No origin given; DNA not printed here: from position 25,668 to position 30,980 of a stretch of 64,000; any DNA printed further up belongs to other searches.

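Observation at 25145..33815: NfeD - flotillin - 1670-aa coiled-coil AAA+ ATPase - single-HKD PLD nuclease operon: candidate novel membrane-associated defence / nucleic-acid surveillance system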

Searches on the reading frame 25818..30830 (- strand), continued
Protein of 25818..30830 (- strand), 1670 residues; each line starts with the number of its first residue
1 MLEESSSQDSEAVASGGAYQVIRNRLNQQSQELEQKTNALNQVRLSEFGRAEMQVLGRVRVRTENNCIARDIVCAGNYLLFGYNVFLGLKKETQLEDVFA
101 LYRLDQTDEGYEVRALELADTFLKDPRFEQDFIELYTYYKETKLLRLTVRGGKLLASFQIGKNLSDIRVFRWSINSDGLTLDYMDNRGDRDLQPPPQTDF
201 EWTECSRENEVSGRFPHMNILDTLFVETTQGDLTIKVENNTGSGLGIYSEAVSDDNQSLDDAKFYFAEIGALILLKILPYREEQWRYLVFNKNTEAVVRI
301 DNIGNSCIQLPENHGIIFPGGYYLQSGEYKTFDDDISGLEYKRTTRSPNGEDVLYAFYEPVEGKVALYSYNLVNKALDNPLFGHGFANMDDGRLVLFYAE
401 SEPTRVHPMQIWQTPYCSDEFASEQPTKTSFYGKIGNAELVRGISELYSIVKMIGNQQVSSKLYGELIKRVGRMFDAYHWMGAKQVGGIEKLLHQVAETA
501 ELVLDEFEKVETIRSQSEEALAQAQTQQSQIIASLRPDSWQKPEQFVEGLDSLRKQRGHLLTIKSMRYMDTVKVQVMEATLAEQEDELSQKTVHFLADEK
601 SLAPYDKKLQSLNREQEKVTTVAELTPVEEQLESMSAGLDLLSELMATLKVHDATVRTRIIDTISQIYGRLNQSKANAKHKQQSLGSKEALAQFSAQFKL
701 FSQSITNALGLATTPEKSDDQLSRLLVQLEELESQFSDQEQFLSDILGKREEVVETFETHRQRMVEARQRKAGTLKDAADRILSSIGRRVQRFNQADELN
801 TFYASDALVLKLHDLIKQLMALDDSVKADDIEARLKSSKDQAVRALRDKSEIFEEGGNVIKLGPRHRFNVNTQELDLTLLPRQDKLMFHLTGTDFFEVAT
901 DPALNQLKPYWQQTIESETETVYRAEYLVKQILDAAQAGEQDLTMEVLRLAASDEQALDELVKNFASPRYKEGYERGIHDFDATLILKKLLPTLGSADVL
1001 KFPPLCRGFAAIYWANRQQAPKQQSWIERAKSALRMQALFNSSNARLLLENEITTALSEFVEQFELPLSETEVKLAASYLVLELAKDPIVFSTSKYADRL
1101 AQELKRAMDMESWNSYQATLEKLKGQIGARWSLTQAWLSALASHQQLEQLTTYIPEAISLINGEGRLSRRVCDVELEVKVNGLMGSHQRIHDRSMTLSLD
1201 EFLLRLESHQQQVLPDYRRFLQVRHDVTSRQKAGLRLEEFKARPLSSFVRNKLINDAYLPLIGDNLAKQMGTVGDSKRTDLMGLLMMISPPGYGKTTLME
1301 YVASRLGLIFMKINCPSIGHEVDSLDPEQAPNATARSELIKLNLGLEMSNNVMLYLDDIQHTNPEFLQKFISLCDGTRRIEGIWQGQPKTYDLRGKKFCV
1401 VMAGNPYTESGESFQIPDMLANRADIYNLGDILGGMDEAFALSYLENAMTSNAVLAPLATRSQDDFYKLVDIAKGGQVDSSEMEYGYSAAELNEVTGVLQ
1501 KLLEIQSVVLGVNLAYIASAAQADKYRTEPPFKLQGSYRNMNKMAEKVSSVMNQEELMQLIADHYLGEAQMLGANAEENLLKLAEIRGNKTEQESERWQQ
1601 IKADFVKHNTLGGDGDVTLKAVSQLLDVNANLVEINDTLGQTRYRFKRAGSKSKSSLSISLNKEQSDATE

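Call 81: search_dna_similar(query=window:25818-30830:-, collection=phages, mode=protein, max_evalue=1e-10, max_rows=8)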
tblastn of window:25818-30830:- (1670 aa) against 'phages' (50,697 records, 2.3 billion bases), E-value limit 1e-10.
No match.

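Call 82: get_annotated_region(hit=H9, flank=7000)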
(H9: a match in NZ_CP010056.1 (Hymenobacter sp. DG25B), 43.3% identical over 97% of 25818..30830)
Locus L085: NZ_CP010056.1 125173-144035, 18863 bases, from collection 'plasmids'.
description: Hymenobacter sp. DG25B plasmid unnamed, complete sequence
organism: Hymenobacter sp. DG25B (NCBI taxid 1385664)
taxonomy: Bacteria; Bacteroidota; Cytophagia; Cytophagales; Hymenobacteraceae; Hymenobacter; Hymenobacter sp. DG25B
host: -; source: single cell,soil; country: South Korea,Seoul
typing (MOB-suite, as given by PLSDB): non-mobilizable
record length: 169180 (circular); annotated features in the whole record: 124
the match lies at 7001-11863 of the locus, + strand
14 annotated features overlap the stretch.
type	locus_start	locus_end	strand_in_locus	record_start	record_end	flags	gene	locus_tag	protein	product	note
CDS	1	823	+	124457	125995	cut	-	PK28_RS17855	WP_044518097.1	glycoside hydrolase family 32 protein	-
CDS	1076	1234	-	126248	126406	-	-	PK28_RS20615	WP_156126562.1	hypothetical protein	-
CDS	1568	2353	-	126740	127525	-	-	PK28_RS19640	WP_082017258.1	LexA family transcriptional regulator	-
CDS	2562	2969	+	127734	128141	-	-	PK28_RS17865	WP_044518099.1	molecular chaperone Tir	-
CDS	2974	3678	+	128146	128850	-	-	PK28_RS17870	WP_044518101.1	PspA/IM30 family protein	-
CDS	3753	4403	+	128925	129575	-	-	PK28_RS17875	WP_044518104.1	DUF1449 family protein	-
CDS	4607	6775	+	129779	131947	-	-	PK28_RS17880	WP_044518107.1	hypothetical protein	-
CDS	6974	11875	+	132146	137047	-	-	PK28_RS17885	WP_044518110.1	DNA repair ATPase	-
CDS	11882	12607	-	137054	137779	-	-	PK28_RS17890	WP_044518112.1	LytTR family DNA-binding domain-containing protein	-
CDS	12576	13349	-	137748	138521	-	-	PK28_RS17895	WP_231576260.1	histidine kinase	GO:0000160 - phosphorelay signal transduction system [Evidence IEA]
CDS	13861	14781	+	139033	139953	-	-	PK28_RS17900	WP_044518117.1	ABC transporter ATP-binding protein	-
CDS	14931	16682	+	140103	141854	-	-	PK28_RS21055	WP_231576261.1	hypothetical protein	-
CDS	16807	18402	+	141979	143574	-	-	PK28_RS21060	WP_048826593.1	M1 family aminopeptidase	-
CDS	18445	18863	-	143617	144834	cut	-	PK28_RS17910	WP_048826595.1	ATP-binding protein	-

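Call 83: get_annotated_region(hit=H8, flank=7000)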
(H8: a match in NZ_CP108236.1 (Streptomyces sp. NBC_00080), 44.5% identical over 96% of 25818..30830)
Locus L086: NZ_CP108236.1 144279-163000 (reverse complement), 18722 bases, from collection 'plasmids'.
description: Streptomyces sp. NBC_00080 plasmid unnamed1, complete sequence
organism: Streptomyces sp. NBC_00080 (NCBI taxid 2975645)
taxonomy: Bacteria; Actinomycetota; Actinomycetes; Kitasatosporales; Streptomycetaceae; Streptomyces; Streptomyces sp. NBC 00080
host: -; source: -; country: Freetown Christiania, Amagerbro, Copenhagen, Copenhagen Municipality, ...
typing (MOB-suite, as given by PLSDB): non-mobilizable; replicon rep_cluster_43
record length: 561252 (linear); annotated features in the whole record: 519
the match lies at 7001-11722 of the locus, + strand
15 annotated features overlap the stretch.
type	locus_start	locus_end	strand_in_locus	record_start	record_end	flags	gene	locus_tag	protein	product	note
CDS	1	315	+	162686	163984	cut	-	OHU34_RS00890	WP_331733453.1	ArsB/NhaD family transporter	-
CDS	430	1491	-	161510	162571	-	-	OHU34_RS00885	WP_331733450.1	helix-turn-helix domain-containing protein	-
CDS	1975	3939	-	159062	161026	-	-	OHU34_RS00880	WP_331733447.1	NAD-binding protein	GO:0006813 - potassium ion transport [Evidence IEA]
CDS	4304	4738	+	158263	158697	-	-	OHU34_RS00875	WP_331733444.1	hypothetical protein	-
CDS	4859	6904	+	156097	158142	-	-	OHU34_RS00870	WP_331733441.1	flotillin family protein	-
CDS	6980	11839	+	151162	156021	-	-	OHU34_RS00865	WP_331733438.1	DNA repair ATPase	-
CDS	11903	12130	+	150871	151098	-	-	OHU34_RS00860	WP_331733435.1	hypothetical protein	-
CDS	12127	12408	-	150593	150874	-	-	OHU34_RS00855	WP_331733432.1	hypothetical protein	-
CDS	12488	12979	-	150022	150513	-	-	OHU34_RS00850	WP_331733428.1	CBS domain-containing protein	-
CDS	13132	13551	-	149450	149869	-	-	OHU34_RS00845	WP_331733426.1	hypothetical protein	-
CDS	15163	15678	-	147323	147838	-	-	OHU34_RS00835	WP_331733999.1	hypothetical protein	-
CDS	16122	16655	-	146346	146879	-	-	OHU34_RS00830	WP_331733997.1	TerD family protein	-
CDS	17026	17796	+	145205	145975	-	-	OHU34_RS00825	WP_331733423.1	hypothetical protein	-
CDS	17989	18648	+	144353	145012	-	-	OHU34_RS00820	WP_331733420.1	superoxide dismutase family protein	-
CDS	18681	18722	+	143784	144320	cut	-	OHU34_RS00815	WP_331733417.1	copper resistance protein CopC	-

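Call 84: get_annotated_region(hit=H3, flank=7000)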
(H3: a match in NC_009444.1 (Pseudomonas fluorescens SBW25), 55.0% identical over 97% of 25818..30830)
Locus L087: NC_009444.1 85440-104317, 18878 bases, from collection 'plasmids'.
description: Pseudomonas fluorescens SBW25 plasmid pQBR103, complete sequence
organism: Pseudomonas fluorescens SBW25 (NCBI taxid 216595)
taxonomy: Bacteria; Pseudomonadota; Gammaproteobacteria; Pseudomonadales; Pseudomonadaceae; Pseudomonas; Pseudomonas fluorescens; Pseudomonas fluorescens SBW25
host: -; source: -; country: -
typing (MOB-suite, as given by PLSDB): non-mobilizable; replicon rep_cluster_1081; mating-pair formation MPF_I
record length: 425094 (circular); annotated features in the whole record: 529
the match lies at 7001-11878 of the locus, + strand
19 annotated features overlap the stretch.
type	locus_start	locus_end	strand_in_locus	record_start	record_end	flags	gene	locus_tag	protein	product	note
CDS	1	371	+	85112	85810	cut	-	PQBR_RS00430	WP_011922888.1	PspA/IM30 family protein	-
CDS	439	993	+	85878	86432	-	-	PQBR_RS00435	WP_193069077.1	rhomboid family intramembrane serine protease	-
CDS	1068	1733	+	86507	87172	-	-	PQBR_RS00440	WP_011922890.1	DUF2491 family protein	-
CDS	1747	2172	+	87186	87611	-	-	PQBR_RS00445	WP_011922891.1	DUF350 domain-containing protein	-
CDS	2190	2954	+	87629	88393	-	-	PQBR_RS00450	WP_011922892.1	DUF1190 domain-containing protein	-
CDS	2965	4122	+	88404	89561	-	-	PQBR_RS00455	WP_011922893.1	glutathionylspermidine synthase family protein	-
CDS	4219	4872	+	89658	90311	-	-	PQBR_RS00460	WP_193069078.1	hypothetical protein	-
CDS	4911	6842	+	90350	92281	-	-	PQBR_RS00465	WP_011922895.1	SPFH domain-containing protein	-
CDS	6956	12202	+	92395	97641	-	-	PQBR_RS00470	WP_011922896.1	DNA repair ATPase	-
CDS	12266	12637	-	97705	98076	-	-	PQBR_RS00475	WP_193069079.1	histone-like nucleoid-structuring protein, MvaT/MvaU family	GO:0071824 - protein-DNA complex organization [Evidence IEA]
CDS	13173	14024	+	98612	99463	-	-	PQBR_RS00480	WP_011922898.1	hypothetical protein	-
CDS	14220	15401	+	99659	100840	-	-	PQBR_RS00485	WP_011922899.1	C2H2-type zinc finger protein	-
CDS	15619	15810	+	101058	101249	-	-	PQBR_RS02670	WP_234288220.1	hypothetical protein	-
CDS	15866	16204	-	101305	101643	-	-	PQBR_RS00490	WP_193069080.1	hypothetical protein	-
CDS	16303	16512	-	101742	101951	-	-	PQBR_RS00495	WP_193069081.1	hypothetical protein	-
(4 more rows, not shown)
